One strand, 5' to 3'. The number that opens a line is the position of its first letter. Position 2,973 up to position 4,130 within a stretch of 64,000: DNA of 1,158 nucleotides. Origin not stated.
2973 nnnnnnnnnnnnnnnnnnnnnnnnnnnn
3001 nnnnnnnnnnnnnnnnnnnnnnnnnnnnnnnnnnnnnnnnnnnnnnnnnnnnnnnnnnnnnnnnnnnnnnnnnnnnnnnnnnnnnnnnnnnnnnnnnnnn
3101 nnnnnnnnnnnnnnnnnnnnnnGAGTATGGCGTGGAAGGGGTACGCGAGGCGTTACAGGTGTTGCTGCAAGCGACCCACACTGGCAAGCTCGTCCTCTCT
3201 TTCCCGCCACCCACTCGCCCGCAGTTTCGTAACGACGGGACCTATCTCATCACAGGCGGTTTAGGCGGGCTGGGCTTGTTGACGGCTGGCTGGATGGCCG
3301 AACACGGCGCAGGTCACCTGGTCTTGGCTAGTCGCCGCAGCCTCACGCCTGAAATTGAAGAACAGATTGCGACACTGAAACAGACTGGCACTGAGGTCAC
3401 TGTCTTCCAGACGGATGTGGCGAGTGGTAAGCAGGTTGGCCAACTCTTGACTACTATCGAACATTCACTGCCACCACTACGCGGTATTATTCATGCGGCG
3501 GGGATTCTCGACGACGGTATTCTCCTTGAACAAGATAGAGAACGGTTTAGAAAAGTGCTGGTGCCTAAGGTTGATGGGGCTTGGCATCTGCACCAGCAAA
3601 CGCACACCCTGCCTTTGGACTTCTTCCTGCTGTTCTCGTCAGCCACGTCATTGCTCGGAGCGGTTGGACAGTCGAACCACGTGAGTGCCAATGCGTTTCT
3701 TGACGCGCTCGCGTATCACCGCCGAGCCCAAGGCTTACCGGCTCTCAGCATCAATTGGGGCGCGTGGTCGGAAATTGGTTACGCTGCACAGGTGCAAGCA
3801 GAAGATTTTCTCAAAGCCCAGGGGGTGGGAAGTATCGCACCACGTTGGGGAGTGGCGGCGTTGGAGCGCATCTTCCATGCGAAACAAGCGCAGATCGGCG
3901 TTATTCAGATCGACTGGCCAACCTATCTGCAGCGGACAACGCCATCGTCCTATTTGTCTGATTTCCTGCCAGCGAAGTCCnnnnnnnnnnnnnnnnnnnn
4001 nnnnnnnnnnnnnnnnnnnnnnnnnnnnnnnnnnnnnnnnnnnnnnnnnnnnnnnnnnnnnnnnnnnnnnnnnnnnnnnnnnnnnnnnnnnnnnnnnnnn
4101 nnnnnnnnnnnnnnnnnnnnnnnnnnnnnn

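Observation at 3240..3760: Catalytic Tyr to His substitution in the KR of a fully reducing (DH-cMT-ER-KR) module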

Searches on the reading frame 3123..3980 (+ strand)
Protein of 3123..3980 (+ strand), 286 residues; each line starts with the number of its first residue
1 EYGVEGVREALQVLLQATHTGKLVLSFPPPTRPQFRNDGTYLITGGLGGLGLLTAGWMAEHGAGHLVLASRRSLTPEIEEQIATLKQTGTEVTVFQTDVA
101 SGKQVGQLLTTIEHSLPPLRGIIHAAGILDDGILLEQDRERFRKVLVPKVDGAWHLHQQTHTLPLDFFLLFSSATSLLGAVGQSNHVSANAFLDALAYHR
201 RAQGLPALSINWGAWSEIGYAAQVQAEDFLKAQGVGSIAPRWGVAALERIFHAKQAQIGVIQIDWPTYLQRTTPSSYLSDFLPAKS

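Call 9: search_solved_structures(query=window:3123-3980:+, max_evalue=1e-10, show_alignments=5)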
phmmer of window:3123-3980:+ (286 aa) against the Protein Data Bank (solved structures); distinct sequences matched with E-value up to 1e-10: 49.
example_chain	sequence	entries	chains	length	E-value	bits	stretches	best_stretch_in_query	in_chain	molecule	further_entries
9d2z_A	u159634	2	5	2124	8.9e-47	163.2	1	7-269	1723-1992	Mycocerosic acid synthase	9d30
9d2y_A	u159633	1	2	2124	9e-47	163.2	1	7-269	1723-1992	Multifunctional mycocerosic acid synthase membrane-associated MAS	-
5bp4_A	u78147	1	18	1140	4.8e-46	160.8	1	4-274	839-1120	Mycocerosic acid synthase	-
7s6b_C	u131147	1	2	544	2.4e-42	148.6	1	31-268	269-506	Polyketide synthase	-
3mjv_A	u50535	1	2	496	4.1e-42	147.9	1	38-273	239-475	AmphB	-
3mjc_A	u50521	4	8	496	1.1e-41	146.4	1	38-273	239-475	AmphB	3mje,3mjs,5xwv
7s6c_A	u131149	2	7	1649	1.9e-41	145.7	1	31-268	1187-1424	6-deoxyerythronolide-B synthase EryA2, modules 3 and 4, Lsd14 Polyketide synthase fusion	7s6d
4dif_A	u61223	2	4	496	5.4e-41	144.2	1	38-273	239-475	AmphB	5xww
3mjt_A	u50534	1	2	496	6e-41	144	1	38-273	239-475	AmphB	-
3slk_A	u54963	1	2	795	1.2e-40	143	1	4-245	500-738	Polyketide synthase extender module 2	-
6w7s_A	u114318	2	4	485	1.4e-39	139.6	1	20-273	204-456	EryAI | KR1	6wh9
2fr0_A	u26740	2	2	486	1.4e-39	139.6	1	20-273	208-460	Erythromycin synthase, EryAI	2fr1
8g7w_A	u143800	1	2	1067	1.6e-39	139.3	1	5-241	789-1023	Type I PKS module 4, module 5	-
7m7i_B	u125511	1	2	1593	1.3e-38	136.3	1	21-272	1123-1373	EryAI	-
7m7j_B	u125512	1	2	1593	1.4e-38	136.3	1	21-272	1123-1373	EryAI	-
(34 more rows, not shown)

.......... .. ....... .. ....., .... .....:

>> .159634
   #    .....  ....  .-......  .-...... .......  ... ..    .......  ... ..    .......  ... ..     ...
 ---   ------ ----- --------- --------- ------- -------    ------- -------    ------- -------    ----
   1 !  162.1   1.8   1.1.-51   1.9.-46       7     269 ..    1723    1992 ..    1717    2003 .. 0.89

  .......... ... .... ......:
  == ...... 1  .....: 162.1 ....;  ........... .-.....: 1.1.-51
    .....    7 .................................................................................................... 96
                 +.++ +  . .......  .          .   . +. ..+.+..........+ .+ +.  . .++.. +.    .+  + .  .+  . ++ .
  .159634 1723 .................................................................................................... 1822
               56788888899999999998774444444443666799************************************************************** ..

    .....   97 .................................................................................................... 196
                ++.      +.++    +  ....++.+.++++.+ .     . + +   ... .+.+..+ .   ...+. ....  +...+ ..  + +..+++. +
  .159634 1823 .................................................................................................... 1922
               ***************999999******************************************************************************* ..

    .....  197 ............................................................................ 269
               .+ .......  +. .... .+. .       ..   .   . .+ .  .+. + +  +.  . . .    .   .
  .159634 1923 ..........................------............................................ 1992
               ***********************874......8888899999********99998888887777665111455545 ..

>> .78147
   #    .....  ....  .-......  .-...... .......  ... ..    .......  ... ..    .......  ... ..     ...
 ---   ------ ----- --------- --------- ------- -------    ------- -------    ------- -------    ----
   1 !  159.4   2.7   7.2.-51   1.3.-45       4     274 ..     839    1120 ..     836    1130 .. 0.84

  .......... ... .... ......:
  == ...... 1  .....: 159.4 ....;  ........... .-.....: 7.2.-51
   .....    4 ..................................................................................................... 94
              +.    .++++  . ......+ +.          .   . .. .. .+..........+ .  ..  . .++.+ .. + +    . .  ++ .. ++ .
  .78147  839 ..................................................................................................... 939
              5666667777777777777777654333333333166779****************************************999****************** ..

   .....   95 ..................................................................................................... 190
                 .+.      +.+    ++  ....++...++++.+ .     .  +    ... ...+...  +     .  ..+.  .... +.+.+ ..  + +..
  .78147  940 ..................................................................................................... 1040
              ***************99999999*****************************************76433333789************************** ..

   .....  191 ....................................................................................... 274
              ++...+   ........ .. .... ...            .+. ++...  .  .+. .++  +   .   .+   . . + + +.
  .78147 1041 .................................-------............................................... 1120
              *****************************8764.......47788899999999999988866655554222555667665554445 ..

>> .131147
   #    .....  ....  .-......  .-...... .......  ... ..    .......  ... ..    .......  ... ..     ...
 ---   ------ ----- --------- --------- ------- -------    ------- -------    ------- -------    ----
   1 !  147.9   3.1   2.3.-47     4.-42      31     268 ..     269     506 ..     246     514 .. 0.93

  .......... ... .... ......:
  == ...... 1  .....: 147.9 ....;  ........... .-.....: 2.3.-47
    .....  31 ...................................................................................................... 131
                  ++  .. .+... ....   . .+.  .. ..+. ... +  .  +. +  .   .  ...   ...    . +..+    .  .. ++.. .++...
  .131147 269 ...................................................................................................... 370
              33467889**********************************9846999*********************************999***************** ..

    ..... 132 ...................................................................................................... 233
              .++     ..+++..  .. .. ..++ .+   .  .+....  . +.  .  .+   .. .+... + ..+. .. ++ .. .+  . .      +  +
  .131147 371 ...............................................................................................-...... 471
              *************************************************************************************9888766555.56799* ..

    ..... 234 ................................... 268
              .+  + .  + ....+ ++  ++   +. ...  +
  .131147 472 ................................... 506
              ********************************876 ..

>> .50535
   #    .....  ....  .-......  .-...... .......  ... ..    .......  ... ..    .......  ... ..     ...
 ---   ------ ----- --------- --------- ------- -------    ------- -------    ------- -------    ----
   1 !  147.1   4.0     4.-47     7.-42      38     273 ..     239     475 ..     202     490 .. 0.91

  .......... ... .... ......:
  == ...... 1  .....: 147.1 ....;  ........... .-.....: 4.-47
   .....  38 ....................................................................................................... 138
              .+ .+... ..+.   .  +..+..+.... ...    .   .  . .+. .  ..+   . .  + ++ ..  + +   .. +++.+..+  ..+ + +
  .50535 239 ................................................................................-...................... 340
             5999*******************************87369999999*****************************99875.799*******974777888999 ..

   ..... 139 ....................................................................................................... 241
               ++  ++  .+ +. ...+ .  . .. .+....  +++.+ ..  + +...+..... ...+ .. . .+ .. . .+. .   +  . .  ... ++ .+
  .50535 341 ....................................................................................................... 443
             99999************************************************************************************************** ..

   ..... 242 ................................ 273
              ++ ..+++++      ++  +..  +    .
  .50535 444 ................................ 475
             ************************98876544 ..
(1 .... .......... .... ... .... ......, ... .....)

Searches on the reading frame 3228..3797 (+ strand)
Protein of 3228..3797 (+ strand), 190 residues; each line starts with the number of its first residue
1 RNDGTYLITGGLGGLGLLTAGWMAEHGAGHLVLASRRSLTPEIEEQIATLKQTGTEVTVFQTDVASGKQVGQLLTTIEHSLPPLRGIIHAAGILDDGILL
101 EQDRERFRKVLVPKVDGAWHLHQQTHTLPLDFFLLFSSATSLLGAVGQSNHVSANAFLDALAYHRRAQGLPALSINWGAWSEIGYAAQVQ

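Call 32: find_related_loci(query=A1, collection=genome_contigs, flank=10000)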
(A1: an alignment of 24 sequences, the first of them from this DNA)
Query A1 (190 aa) in genome_contigs; peptide patterns used: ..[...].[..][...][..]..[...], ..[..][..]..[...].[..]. (x = any residue, [..] = any of these).
600 stretches matched a pattern (row limit reached: there are more); 599 encode a relative of the query (tblastn E <= 1e-3); the best 80 are kept; 80 distinct loci.
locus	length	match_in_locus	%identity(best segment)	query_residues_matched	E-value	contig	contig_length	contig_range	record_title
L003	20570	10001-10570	61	1-190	6e-69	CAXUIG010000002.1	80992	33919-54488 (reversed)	MAG TPA_asm: uncultured bacterium isolate public_SRR14722086_metawrap_bin.4 genome assembly, contig: public_SRR14722086_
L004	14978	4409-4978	53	1-190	3e-68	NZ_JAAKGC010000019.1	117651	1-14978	Aetokthonos hydrillicola CCALA 1050 contig_26, whole genome shotgun sequence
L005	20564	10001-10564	61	2-189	2e-67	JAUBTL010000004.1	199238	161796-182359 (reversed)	Microcoleus sp. D2_18a_B4 NODE_6_length_199238_cov_82.857598, whole genome shotgun sequence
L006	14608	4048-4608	56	1-187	7e-67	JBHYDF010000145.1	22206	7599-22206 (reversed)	MAG: Nostocaceae cyanobacterium isolate CCAP1427_2_bin-003C CCAP1427_2_bin-003C_c145, whole genome shotgun sequence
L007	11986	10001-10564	55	3-190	2e-66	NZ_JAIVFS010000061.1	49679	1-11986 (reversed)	Nostoc mirabile CHAB5784 strain CHAB 5784 NODE_61_length_49679_cov_107.014389, whole genome shotgun sequence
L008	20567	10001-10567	54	1-189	3e-66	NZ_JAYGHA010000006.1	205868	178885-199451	Anabaena sp. UHCC 0451 scaffold00006__length=205868, whole genome shotgun sequence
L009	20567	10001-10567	52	1-189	6e-66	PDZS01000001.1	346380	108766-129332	MAG: Deltaproteobacteria bacterium YD0425bin51 scaffold1, whole genome shotgun sequence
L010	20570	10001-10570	53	1-190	4e-65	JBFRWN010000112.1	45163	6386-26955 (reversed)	MAG: Synechococcus sp. isolate 05_out_wi_poop_bin.19 05outWiPooB19_c_000002370657, whole genome shotgun sequence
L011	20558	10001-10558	56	2-189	5e-65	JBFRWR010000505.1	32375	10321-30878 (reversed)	MAG: Trichodesmium sp. isolate 02_in_wi_sediment_bin.5 02InWiSedB5_c_000000225743, whole genome shotgun sequence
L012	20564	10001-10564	61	3-190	1e-63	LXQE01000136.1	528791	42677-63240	Nostoc punctiforme NIES-2108 scaffold24.1, whole genome shotgun sequence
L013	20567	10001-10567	53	2-190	2e-63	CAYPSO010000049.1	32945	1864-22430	MAG TPA_asm: uncultured bacterium isolate SRP072547_co1_98 genome assembly, contig: NODE_1625_length_32945_cov_14.388386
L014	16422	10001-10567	56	1-189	5e-65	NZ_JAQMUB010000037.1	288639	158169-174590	Oscillatoria sp. CS-180 k141_7062, whole genome shotgun sequence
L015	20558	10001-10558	54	3-188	4e-62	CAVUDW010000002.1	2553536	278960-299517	MAG: uncultured Gemmatimonadaceae bacterium isolate MFD02832.bin.1.4 genome assembly, contig: contig_4617, whole genome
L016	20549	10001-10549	54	4-186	2e-62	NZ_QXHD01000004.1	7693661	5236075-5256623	Adonisia turfae CCMR0081 Scaffold_3b, whole genome shotgun sequence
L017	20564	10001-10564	60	3-190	4e-62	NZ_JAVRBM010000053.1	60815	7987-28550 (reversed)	MAG: Nostoc sp. ChiQUE01b contig_53, whole genome shotgun sequence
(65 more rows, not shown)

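Call 64: search_protein_representatives(protein=window:3228-3797:+)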
Query: 190 residues. Proteins with E-value up to 0.001 (for the whole library): 48254; up to 1e-10: 36123; up to 1e-30: 14474. The best 150 are listed.
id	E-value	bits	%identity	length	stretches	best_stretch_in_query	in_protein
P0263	2.1e-172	585.4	50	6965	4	3-185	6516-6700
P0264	3.5e-162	552.0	47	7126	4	3-184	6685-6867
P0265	4.4e-161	548.4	53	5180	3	3-189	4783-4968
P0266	5.2e-160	544.9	48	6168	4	2-184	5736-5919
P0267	1.1e-159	543.9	48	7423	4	3-187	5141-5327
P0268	3.3e-156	532.5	48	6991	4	3-182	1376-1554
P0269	4.2e-156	532.2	48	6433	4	4-182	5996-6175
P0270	1.3e-154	527.4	45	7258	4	3-187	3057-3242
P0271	1.2e-152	520.9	54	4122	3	1-187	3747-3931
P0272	1.1e-151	517.8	47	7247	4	3-188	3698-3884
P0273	2.5e-150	513.3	52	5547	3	1-188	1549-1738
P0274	1.4e-149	510.9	46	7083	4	4-184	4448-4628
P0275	1.4e-149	510.9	48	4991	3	1-189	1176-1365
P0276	5.2e-149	509.1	47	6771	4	3-181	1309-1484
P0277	5.0e-147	502.6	46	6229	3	2-189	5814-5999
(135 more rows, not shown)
